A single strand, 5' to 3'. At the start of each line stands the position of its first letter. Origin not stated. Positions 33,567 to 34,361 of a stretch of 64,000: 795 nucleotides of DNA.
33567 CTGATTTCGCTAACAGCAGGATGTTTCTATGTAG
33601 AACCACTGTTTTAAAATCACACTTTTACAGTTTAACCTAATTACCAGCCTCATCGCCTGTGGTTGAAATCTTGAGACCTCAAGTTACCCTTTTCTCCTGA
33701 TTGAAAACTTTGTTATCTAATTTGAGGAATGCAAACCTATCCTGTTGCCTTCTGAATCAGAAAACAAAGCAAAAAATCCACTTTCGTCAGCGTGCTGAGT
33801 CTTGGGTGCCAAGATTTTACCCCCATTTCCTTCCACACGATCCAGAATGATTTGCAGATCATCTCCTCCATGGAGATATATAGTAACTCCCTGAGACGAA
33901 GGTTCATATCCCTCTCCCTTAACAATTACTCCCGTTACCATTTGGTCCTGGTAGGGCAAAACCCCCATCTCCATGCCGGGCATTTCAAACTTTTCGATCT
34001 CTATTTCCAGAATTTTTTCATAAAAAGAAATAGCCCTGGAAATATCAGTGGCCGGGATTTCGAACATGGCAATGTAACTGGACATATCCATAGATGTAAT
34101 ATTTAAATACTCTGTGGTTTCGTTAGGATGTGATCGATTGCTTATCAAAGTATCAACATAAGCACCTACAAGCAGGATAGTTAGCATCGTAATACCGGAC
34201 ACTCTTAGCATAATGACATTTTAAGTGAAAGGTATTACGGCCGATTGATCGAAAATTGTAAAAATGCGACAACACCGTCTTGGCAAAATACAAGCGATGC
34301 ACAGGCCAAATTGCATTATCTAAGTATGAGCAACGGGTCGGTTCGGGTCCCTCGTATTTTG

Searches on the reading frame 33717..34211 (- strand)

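Call 36: search_protein_families(library=pfam, proteins=[window:33717-34211:-], max_evalue=0.001)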
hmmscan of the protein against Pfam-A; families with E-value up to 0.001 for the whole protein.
window:33717-34211:- (164 aa): 1 family
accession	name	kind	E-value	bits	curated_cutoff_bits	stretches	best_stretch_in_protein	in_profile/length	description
PF00903.31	Glyoxalase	-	1.3e-08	35.7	20.6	1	47-158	2-119/121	Glyoxalase/Bleomycin resistance protein/Dioxygenase superfamily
